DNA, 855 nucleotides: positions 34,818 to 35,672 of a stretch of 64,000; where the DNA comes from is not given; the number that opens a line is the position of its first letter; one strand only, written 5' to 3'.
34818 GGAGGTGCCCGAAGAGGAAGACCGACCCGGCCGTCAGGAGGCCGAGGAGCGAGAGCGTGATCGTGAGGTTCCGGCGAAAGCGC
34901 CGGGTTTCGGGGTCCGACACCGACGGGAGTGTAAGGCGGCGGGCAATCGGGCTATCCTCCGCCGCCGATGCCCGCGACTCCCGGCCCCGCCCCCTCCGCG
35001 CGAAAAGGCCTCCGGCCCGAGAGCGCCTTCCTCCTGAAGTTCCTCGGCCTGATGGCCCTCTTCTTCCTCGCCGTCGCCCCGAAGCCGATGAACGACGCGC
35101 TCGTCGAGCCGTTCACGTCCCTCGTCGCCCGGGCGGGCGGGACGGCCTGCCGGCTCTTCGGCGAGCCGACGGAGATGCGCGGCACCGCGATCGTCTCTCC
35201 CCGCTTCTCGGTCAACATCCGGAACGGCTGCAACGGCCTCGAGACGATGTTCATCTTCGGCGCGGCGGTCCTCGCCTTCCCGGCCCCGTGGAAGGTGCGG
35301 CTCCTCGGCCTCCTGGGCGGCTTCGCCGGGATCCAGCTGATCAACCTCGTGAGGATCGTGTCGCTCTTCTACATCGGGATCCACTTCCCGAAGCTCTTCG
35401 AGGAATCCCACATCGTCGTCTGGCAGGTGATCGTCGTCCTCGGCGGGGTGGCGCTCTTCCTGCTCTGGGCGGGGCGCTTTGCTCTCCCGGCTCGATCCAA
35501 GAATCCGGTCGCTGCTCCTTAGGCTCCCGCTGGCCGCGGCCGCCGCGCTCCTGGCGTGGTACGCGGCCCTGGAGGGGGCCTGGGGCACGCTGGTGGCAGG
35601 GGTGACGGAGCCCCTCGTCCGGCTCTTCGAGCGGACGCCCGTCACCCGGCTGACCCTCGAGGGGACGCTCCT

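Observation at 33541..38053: Exosortase-like mini membrane protein pair, flanked by a histidine kinase and an FHA-domain sigma-54-type activator whose GAFTGA loop is degenerate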

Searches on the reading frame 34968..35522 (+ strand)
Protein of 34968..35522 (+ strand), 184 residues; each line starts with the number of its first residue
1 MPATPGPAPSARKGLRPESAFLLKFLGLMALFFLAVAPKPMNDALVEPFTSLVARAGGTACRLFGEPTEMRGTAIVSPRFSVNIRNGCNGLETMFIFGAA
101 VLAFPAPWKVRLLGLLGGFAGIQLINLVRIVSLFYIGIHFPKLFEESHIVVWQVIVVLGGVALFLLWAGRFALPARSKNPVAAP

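Call 3: search_protein_families(library=pfam, proteins=[window:34968-35522:+], max_evalue=1)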
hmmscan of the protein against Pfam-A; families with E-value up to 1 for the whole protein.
window:34968-35522:+ (184 aa): 2 families
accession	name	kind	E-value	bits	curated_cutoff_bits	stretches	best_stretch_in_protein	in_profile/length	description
PF09721.15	Exosortase_EpsH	-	2.6e-11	43.8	25.7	1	26-167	104-251/254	Transmembrane exosortase (Exosortase_EpsH)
PF07235.16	DUF1427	-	0.056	13.8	27.1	1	96-129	16-49/84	Protein of unknown function (DUF1427)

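Call 4: search_protein_families(library=ncbifam, proteins=[window:34968-35522:+], max_evalue=1)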
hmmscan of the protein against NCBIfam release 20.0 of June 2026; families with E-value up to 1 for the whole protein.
window:34968-35522:+ (184 aa): 17 families
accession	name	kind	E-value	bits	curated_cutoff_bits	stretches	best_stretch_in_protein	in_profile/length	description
TIGR04177.1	exosort_XrtH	exception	3.3e-30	105.2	86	1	21-168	3-152/158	exosortase H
NF046081.1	exosort_XrtX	exception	3.6e-17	62.8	170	1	21-173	7-164/168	exosortase X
TIGR04178.1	exo_archaeo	signature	4.7e-15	55.6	23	1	82-167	1-91/97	exosortase/archaeosortase family protein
TIGR04144.1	archaeo_VPXXXP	exception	2.2e-14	53.7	150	1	80-168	62-150/156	archaeosortase B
TIGR04300.1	exosort_XrtM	exception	4.5e-14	53.1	125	1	73-168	46-141/150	exosortase family protein XrtM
TIGR04128.1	exoso_Fjoh_1448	exception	1.3e-12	48.3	90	1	35-171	29-172/174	exosortase family protein XrtF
NF046083.1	exosort_XrtY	exception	1.5e-09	38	160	1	75-158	76-158/168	exosortase Y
TIGR04124.1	archaeo_artE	exception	2.7e-07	30.8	95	1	19-165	6-145/153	archaeosortase family protein ArtE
NF033464.1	cyanoexo_CrtC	exception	4.8e-05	23.1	225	1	50-113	149-212/278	cyanoexosortase C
TIGR02602.1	8TM_EpsH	subfamily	5.7e-05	22.7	105.55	1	25-95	90-159/241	exosortase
TIGR04125.1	exosort_PGF_TRM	exception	0.00015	21.3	75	1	24-134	83-196/271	archaeosortase A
NF033505.2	paceosortase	exception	0.00024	21.2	80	1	69-165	45-142/167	pacearchaeosortase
NF035943.2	exosort_XrtV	exception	0.0023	17.3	313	1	28-100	117-189/270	exosortase V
TIGR03109.2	exosort_XrtA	exception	0.0042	16.5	208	1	29-141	113-228/261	exosortase A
TIGR03113.1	exosort_XrtB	exception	0.0047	16.6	275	1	20-103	107-190/268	exosortase B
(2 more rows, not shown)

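Call 7: find_homologous_proteins(query=window:34968-35519:+, max_evalue=0.001)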
Query window:34968-35519:+ (184 aa): 1804 proteins with E <= 0.001 among 2724 candidates; the best 120 are listed.
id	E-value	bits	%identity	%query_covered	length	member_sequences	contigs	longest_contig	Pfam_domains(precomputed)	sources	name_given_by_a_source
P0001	3.1e-114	397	100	100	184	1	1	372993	PF09721.16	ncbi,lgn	-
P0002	5.1e-79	283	76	92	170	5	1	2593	PF09721.16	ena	-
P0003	1.6e-76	274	75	92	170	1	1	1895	PF09721.16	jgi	jgi:exosortase H (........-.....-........)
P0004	2.1e-76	274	75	92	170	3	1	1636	PF09721.16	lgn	-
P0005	4.8e-76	273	80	77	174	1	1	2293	PF09721.16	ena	-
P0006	1.9e-75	271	72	94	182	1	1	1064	PF09721.16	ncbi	-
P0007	5.4e-75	269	72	96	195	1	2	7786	PF09721.16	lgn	-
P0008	1.2e-74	268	73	79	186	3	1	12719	PF09721.16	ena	-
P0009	1.3e-74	268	77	88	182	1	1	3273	PF09721.16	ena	-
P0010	1.4e-74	268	74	92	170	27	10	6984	PF09721.16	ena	-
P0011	1.5e-74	268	74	92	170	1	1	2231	PF09721.16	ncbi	-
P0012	1.7e-74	268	74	93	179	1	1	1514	PF09721.16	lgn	-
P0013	1.8e-74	268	69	95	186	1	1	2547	PF09721.16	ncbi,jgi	jgi:exosortase H (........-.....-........)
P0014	2.0e-74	268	74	92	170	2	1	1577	PF09721.16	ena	-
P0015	2.9e-74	267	72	96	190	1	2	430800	PF09721.16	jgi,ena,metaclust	metaclust:\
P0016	5.0e-74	266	68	100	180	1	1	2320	PF09721.16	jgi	jgi:exosortase H (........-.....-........)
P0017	1.5e-73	265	73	92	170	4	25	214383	PF09721.16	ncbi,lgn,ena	-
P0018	1.9e-73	264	76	89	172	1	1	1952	PF09721.16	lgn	-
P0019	2.9e-73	264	77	77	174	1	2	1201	PF09721.16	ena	-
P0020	1.5e-72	262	69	98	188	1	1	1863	PF09721.16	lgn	-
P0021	1.6e-72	261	68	94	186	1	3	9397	PF09721.16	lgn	-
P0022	2.7e-72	261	70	96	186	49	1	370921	PF09721.16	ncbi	ncbi:MAG: exosortase H [Thermoanaerobaculia bacterium]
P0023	2.8e-72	261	68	95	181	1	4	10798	PF09721.16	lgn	-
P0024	2.9e-72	261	71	82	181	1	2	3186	PF09721.16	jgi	jgi:exosortase H (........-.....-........)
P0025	3.6e-72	260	71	92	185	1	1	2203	PF09721.16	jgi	jgi:exosortase H (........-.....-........)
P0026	3.7e-72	260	71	94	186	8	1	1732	PF09721.16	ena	-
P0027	4.5e-72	260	68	97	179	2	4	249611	PF09721.16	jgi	jgi:exosortase H (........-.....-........)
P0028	1.2e-71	259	69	98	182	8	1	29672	PF09721.16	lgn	-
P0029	1.5e-71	258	70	84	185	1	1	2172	PF09721.16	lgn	-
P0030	1.5e-71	258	71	80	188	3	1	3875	PF09721.16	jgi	jgi:exosortase H (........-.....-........)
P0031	3.0e-71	257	68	96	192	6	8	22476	PF09721.16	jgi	jgi:exosortase H (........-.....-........)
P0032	6.0e-71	256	67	98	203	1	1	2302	PF09721.16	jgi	jgi:exosortase H (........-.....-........)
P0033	7.3e-71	256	68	93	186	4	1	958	PF09721.16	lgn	-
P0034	8.6e-71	256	69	93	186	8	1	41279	PF09721.16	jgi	-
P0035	1.2e-70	255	64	99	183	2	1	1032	PF09721.16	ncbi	-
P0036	1.3e-70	255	72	82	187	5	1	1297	PF09721.16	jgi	-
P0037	2.4e-70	254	71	93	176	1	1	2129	PF09721.16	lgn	-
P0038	3.6e-70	254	68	95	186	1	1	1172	PF09721.16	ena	-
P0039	6.6e-70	253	69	86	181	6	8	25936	PF09721.16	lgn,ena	-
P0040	1.1e-69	252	68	95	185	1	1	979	PF09721.16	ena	-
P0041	1.9e-69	251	67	94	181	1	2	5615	PF09721.16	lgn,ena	-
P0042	2.5e-69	251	70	88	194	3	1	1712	PF09721.16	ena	-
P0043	3.1e-69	251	68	96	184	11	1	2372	PF09721.16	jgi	jgi:exosortase H (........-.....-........)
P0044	4.9e-69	250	70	93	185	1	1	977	PF09721.16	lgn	-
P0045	5.7e-69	250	70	89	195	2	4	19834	PF09721.16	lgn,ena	-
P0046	9.2e-69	249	70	90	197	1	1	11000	PF09721.16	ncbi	-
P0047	1.2e-68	249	64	97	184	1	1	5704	PF09721.16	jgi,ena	-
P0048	1.5e-68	248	67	95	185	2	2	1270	PF09721.16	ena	-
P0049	1.6e-68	248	66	98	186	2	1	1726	PF09721.16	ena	-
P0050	3.1e-68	247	66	96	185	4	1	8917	PF09721.16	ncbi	-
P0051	3.8e-68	247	65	93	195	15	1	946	PF09721.16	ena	-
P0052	4.3e-68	247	66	98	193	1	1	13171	PF09721.16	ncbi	-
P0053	1.0e-67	246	63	99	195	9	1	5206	PF09721.16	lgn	-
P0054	1.4e-67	245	63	99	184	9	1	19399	PF09721.16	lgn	-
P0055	2.1e-67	245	64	96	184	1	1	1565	PF09721.16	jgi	jgi:exosortase H (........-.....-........)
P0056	2.5e-67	244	64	99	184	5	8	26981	PF09721.16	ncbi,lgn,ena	-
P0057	2.8e-67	244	67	93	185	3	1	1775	PF09721.16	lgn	-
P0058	3.8e-67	244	65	95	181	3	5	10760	PF09721.16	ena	-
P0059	5.6e-67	243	67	86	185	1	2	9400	PF09721.16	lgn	-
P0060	5.7e-67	243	67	78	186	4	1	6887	PF09721.16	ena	-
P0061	7.4e-67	243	63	97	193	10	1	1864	PF09721.16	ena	-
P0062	8.3e-67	243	65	96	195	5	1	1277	PF09721.16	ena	-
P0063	4.5e-66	240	68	94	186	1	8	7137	PF09721.16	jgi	jgi:exosortase H (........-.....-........)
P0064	5.1e-66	240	67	96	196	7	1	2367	PF09721.16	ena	-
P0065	9.9e-66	239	64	79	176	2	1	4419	PF09721.16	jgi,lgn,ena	-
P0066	1.0e-65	239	66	91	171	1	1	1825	PF09721.16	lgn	-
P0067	1.3e-65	239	63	99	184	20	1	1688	PF09721.16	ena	-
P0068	6.9e-65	237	70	77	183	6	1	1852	PF09721.16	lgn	-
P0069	7.7e-65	236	70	77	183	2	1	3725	PF09721.16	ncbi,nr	ncbi:MAG: exosortase H [Acidobacteria bacterium]|nr:exosortase H [Acidobacteriota bacterium]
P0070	3.6e-64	234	62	99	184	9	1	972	PF09721.16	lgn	-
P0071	5.3e-64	234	70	77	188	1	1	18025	PF09721.16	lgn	-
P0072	1.3e-63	232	65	78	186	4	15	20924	PF09721.16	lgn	-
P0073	2.5e-63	231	61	95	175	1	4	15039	PF09721.16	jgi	jgi:exosortase H (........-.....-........)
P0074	3.5e-63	231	72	79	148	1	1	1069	PF09721.16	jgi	jgi:exosortase H (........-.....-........)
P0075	1.3e-61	226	62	99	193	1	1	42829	PF09721.16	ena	-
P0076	2.2e-61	225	66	84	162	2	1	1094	PF09721.16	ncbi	-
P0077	4.3e-61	224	64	90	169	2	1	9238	PF09721.16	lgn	-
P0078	3.1e-59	218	61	85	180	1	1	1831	PF09721.16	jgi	jgi:exosortase H (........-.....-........)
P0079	3.4e-59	218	63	92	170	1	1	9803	PF09721.16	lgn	-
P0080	6.5e-59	217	61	85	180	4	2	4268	PF09721.16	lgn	-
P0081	4.0e-58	214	61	92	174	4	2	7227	PF09721.16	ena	-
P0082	4.5e-57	211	63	86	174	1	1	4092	PF09721.16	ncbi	ncbi:MAG: exosortase H [Thermoanaerobaculia bacterium]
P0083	6.1e-57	211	55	94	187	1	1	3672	PF09721.16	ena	-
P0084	2.1e-56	209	56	93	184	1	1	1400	PF09721.16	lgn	-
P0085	2.9e-56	208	71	78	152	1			PF09721.16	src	-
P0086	6.0e-56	207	74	72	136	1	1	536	PF09721.16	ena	-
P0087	9.2e-56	207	61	89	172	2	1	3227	PF09721.16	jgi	-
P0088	1.4e-55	206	56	92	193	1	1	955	PF09721.16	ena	-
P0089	1.7e-55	206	63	74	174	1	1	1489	PF09721.16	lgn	-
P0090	4.4e-55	205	56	79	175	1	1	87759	PF09721.16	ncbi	-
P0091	8.5e-55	204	57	92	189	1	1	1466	PF09721.16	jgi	jgi:exosortase H (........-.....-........)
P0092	1.0e-54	203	57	93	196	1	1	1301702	PF09721.16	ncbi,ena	-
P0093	1.1e-54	203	56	95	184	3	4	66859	PF09721.16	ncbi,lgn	-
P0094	1.1e-54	203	60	89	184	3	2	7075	PF09721.16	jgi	jgi:exosortase H (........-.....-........)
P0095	1.1e-54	203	55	95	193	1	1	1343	PF09721.16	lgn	-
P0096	3.1e-54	202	55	94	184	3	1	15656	PF09721.16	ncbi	-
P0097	3.3e-54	202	56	92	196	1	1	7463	PF09721.16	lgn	-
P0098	5.3e-54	201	57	92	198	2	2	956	PF09721.16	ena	-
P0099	6.8e-54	201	56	94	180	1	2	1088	PF09721.16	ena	-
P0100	1.0e-53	200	55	93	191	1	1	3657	PF09721.16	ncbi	ncbi:MAG: exosortase H [Thermoanaerobaculia bacterium]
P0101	1.4e-53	200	53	93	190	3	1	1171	PF09721.16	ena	-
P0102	1.4e-53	200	59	91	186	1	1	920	PF09721.16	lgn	-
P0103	1.5e-53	200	55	90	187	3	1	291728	PF09721.16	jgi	jgi:exosortase H (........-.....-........)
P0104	1.6e-53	199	53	92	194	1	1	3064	PF09721.16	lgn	-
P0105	1.8e-53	199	53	91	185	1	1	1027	PF09721.16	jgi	jgi:exosortase H (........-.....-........)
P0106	2.0e-53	199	57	88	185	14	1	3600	PF09721.16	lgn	-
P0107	2.2e-53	199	53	92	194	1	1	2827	PF09721.16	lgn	-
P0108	2.3e-53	199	53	99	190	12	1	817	PF09721.16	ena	-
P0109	3.0e-53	199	52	99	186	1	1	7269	PF09721.16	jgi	jgi:exosortase H (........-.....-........)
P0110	3.5e-53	198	53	92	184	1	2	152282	PF09721.16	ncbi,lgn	ncbi:MAG: exosortase H [Thermoanaerobaculia bacterium]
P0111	3.7e-53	198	62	74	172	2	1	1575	PF09721.16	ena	-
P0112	4.2e-53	198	54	91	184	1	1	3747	PF09721.16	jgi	jgi:exosortase H (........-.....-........)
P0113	5.1e-53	198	60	76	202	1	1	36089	PF09721.16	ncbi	ncbi:MAG: exosortase H [Thermoanaerobaculia bacterium]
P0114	5.6e-53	198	55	94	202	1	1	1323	PF09721.16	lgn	-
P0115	6.5e-53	198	53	94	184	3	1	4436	PF09721.16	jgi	jgi:exosortase H (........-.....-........)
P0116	7.0e-53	197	53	93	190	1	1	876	PF09721.16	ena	-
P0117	8.1e-53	197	57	93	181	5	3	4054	PF09721.16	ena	-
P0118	9.0e-53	197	55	96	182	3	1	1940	PF09721.16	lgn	-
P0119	9.8e-53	197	62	76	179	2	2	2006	PF09721.16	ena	-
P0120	1.1e-52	197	62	82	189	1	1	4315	PF09721.16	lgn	-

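Call 9: find_encoding_contigs(protein=P0022, flank=10000, max_places=2)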
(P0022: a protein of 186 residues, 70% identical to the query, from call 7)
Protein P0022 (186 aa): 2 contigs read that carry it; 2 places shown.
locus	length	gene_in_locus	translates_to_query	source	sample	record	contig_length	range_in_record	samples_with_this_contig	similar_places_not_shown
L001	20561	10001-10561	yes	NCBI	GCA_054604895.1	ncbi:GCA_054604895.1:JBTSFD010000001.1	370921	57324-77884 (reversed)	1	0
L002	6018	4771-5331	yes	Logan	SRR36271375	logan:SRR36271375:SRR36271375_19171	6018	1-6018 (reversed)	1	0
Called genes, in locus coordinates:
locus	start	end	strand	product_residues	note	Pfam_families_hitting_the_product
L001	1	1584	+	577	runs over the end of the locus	PF01266:DAO (faint), PF01494:FAD_binding_3, PF04820:Trp_halogenase (weak), PF12831:FAD_oxidored, PF04820:Trp_halogenase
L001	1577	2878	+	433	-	PF00890:FAD_binding_2 (faint), PF01494:FAD_binding_3, PF01946:Thi4 (faint), PF04820:Trp_halogenase, PF12831:FAD_oxidored, PF13450:NAD_binding_8 (weak), PF01266:DAO (weak), PF04820:Trp_halogenase, +1 more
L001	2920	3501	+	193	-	-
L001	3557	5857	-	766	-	PF05140:ResB, PF01578:Cytochrom_C_asm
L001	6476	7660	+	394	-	PF13784:Fic_N, PF02661:Fic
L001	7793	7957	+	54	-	-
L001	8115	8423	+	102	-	-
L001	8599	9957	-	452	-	PF00512:HisKA, PF02518:HATPase_c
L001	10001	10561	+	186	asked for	PF09721:Exosortase_EpsH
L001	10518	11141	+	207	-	PF28117:XrtH_assoc (weak)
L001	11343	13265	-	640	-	PF16697:Yop-YscD_cpl (weak), PF00498:FHA (weak), PF00158:Sigma54_activat, PF14532:Sigma54_activ_2, PF07728:AAA_5 (weak), PF25601:AAA_lid_14, PF02954:HTH_8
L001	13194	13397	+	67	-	-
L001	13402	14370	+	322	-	PF13188:PAS_8 (faint), PF00196:GerE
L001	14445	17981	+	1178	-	PF02463:SMC_N, PF13175:AAA_15 (weak), PF13476:AAA_23, PF06470:SMC_hinge, PF13304:AAA_21 (weak)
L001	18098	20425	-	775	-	PF05157:MshEN, PF00437:T2SSE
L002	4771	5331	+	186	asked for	PF09721:Exosortase_EpsH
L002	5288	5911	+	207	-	PF28117:XrtH_assoc (weak)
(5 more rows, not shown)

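Call 10: find_encoding_contigs(protein=P0092, flank=10000, max_places=2)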
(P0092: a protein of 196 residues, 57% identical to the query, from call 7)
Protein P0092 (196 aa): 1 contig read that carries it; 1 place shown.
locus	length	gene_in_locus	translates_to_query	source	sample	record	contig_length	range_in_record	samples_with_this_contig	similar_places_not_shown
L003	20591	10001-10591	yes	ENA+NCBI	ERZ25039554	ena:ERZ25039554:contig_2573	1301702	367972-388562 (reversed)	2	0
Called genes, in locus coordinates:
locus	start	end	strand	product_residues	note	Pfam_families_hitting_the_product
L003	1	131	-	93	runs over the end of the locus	-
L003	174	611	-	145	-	PF06491:Disulph_isomer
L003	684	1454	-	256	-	PF07238:PilZ (weak)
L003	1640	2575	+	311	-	PF02485:Branch (weak)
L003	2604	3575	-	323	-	PF02517:Rce1-like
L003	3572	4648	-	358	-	-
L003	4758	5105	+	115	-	-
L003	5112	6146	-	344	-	PF01551:Peptidase_M23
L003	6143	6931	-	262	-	PF00459:Inositol_P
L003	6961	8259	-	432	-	PF07969:Amidohydro_3 (weak), PF12890:DHOase, PF01979:Amidohydro_1, PF07969:Amidohydro_3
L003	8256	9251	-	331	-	PF02729:OTCace_N, PF00185:OTCace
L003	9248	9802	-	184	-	PF00156:Pribosyltran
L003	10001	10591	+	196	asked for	PF09721:Exosortase_EpsH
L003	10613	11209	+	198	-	-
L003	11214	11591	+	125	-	-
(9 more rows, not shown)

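Call 13: find_related_loci(query=A1, collection=genome_contigs, flank=10000)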
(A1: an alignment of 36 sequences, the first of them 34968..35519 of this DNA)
Query A1 (184 aa) in genome_contigs; peptide patterns used: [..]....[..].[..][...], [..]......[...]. (x = any residue, [..] = any of these).
599 stretches matched a pattern (row limit reached: there are more); 542 encode a relative of the query (tblastn E <= 1e-3); the best 80 are kept; 80 distinct loci.
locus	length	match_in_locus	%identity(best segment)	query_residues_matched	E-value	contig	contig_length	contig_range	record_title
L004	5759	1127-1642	74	13-184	8e-80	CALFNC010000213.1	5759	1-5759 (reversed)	MAG TPA_asm: uncultured Acidobacteria bacterium isolate ERR1035437_bin.117_CONCOCT_v1.1_MAG genome assembly, contig: ERZ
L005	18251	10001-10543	71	3-184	2e-79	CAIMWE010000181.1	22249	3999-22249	MAG: uncultured Acidobacteria bacterium isolate AlinenLipids_bin-9101 genome assembly, contig: bin-9101:181/305, whole g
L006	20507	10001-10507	69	7-175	3e-73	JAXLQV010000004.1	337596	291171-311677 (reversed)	MAG: Thermoanaerobaculia bacterium isolate STL-ACI12 C1.273.fa-4, whole genome shotgun sequence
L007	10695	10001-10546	64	1-182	3e-71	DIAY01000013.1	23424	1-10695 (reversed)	MAG TPA_asm: Holophagales bacterium UBA5066 UBA5066_contig_7591, whole genome shotgun sequence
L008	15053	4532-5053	66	8-182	5e-70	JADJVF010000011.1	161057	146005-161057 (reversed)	MAG: Holophagales bacterium isolate Hjor_18-Q3-R7-51_BAT3C.239 tig00004961-10-1606790, whole genome shotgun sequence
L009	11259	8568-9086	65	3-175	5e-70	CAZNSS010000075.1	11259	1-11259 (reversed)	MAG TPA_asm: uncultured Holophagales bacterium isolate binchicken_co197_117 genome assembly, contig: NODE_10536_length_1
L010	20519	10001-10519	65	3-176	2e-69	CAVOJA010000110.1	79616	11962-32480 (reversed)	MAG: uncultured Holophagales bacterium isolate MFD10097.bin.2.1 genome assembly, contig: contig_4091, whole genome shotg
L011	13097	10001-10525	70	2-176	7e-69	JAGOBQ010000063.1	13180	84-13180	MAG: Thermoanaerobaculia bacterium isolate Go_UH_bin_178 Go_UH_5487_length_13180_cov_4.335019, whole genome shotgun sequ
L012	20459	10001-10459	69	19-171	1e-66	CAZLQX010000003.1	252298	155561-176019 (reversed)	MAG TPA_asm: uncultured Holophagales bacterium isolate binchicken_co22_26 genome assembly, contig: NODE_22_length_252298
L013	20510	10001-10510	69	2-171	6e-66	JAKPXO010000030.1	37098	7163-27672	MAG: Acidobacteriota bacterium isolate USPA_metabat.87 k141_1204335, whole genome shotgun sequence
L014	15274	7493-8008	68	3-174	2e-65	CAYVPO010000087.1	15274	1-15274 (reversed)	MAG TPA_asm: uncultured Holophagales bacterium isolate binchicken_co235_245 genome assembly, contig: NODE_9604_length_15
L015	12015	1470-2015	63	1-182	3e-65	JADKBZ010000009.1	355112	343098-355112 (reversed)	MAG: Holophagales bacterium isolate OdNE_18-Q3-R46-58_BATAC.193 tig00003741-10-3556000, whole genome shotgun sequence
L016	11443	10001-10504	66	8-176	3e-64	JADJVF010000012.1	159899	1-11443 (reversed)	MAG: Holophagales bacterium isolate Hjor_18-Q3-R7-51_BAT3C.239 tig00005541-10-1591160, whole genome shotgun sequence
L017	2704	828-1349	63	1-174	3e-64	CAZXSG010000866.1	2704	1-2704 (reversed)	MAG TPA_asm: uncultured Holophagales bacterium isolate SRP302447_co1_771 genome assembly, contig: NODE_123042_length_270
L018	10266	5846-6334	71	9-171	5e-64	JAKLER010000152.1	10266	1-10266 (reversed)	MAG: Acidobacteria bacterium isolate RA.bin138 RA.bin138_152, whole genome shotgun sequence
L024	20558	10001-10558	48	1-178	8e-58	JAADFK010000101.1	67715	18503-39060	MAG: Acidobacteriota bacterium isolate M_MaxBin.023 contig-127_302, whole genome shotgun sequence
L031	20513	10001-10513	55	10-170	7e-56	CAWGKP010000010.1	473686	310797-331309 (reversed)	MAG: uncultured Acidobacteriota bacterium isolate MFD00822.bin.2.174 genome assembly, contig: contig_45625, whole genome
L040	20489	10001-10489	52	16-178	4e-54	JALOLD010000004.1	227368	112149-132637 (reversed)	MAG: Thermoanaerobaculales bacterium isolate Prado016 scaffold_10, whole genome shotgun sequence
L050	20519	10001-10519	51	5-184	6e-53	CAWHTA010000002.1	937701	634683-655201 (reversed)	MAG: uncultured Acidobacteriota bacterium isolate MFD09206.bin.2.36 genome assembly, contig: contig_2120, whole genome s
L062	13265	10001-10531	48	4-179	2e-52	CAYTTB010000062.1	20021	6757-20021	MAG TPA_asm: uncultured Thermoanaerobaculia bacterium isolate SRP216583_co2_235 genome assembly, contig: NODE_1896_lengt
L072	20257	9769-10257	53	16-178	6e-52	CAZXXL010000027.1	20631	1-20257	MAG TPA_asm: uncultured Thermoanaerobaculia bacterium isolate binchicken_co64_65 genome assembly, contig: NODE_1772_leng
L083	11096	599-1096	52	9-174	2e-51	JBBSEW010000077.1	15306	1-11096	MAG: Thermoanaerobaculia bacterium isolate LS1_sbin.61 LS1_sbin.61_K_590644_L_15306_cov_13.8075, whole genome shotgun se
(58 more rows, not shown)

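Call 45: predict_structure(alignment_id=A1)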
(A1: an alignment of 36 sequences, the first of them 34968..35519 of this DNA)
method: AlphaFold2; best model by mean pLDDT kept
length: 184 residues; sequences in the alignment: 36
mean_pLDDT: 86.7   pTM: 0.76
mean pLDDT of the five models: 86.7, 86.6, 86.3, 85.6, 84.7
residues with pLDDT >= 90: 117; 70-90: 39; 50-70: 26; < 50: 2
segments of 3 or more residues with pLDDT < 50: none
pLDDT, mean of each block of 10 residues (from residue 1): 63 77 96 86 83 95 96 94 80 93 93 95 93 96 90 90 92 61 54
secondary structure, 60 per line:
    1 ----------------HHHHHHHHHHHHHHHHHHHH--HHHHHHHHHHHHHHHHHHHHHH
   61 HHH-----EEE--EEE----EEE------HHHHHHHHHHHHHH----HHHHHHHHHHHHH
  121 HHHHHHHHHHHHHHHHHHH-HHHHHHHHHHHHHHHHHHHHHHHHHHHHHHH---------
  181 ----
elements in order: H17-36 H39-63 E69-71 E74-76 E81-83 H90-103 H108-139 H141-171

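Call 61: list_cluster_members(proteins=[window:34968-35519:+, window:35479-36069:+, window:36125-38050:-, window:33544-34920:-])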
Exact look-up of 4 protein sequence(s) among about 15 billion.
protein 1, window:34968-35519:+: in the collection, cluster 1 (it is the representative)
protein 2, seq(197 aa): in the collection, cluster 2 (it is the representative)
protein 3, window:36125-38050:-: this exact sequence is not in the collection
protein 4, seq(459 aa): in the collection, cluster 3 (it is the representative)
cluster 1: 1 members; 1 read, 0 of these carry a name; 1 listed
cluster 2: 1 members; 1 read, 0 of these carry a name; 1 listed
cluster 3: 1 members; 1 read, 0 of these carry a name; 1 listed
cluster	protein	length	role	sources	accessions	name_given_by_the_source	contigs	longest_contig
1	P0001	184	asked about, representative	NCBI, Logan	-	-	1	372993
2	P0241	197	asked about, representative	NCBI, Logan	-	-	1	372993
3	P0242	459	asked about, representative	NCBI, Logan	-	-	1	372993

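Call 62: find_encoding_contigs(protein=P0001, flank=3000, max_places=2)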
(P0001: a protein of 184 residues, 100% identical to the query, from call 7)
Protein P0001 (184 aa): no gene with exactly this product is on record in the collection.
